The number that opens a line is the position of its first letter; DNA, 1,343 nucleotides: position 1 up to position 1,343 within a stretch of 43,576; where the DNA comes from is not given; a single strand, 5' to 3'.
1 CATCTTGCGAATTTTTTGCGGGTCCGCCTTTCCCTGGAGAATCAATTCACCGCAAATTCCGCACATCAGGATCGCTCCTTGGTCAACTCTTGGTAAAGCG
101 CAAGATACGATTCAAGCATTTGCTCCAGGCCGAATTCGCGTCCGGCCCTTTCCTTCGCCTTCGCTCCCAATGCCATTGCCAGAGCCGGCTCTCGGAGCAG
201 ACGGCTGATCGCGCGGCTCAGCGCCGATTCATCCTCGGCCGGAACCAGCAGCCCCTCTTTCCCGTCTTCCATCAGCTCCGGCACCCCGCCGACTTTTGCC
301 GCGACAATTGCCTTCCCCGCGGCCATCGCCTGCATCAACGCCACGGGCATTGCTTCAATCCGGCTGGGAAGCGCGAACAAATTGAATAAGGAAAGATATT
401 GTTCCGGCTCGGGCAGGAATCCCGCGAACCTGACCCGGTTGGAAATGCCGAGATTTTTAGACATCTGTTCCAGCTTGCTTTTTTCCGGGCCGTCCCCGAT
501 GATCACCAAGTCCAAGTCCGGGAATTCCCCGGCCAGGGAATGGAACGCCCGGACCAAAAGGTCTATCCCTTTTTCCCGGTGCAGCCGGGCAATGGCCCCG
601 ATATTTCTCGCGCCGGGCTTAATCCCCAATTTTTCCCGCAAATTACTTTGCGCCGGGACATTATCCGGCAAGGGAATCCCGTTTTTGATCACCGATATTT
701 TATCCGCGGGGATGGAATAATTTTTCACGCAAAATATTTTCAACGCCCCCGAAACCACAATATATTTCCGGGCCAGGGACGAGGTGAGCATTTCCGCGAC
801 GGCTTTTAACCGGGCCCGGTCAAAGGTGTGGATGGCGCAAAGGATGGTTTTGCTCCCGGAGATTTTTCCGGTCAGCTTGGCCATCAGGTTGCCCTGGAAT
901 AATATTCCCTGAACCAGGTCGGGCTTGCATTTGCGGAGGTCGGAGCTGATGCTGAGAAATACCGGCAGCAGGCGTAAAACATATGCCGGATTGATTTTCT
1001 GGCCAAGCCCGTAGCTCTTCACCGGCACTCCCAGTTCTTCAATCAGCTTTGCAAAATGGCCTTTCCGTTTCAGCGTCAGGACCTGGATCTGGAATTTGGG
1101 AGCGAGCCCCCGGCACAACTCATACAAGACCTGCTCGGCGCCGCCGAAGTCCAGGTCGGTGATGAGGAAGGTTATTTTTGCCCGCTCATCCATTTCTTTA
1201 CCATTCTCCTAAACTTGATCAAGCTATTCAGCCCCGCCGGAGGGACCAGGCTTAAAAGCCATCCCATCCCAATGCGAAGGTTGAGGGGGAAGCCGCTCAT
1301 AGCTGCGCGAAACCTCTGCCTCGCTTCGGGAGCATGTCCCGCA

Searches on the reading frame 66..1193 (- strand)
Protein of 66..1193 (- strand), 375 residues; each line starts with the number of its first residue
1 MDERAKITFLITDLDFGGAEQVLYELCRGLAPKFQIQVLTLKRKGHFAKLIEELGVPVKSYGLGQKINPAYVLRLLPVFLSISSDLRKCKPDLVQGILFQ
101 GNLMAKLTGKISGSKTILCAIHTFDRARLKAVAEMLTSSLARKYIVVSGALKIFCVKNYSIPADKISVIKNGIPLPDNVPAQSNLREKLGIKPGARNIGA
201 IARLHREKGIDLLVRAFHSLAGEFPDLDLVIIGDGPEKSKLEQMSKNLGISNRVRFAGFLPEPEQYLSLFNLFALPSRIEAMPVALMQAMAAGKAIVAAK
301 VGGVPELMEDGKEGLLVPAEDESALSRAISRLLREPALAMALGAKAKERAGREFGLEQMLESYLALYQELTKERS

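Call 17: search_protein_families(library=pfam, proteins=[window:66-1193:-], max_evalue=0.001)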
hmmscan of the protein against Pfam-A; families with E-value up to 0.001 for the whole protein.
window:66-1193:- (375 aa): 6 families
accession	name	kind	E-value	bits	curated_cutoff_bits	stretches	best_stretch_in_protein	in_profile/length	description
PF00534.26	Glycos_transf_1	-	6.7e-41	140.1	26.4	1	183-349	3-172/172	Glycosyl transferases group 1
PF13692.12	Glyco_trans_1_4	-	7.7e-37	127.1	27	1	196-334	2-141/142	Glycosyl transferases group 1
PF13439.12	Glyco_transf_4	-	9.6e-15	55.5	28.5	1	16-174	1-167/170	Glycosyltransferase Family 4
PF13524.12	Glyco_trans_1_2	-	6.1e-07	29.9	25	1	279-364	60-143/144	Glycosyl transferase-like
PF20706.3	GT4-conflict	-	4.8e-05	22.9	26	1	192-348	194-370/385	Family 4 Glycosyltransferase in conflict systems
PF13579.12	Glyco_trans_4_4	-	0.00011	23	29.7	1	17-172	1-158/158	Glycosyl transferase 4-like domain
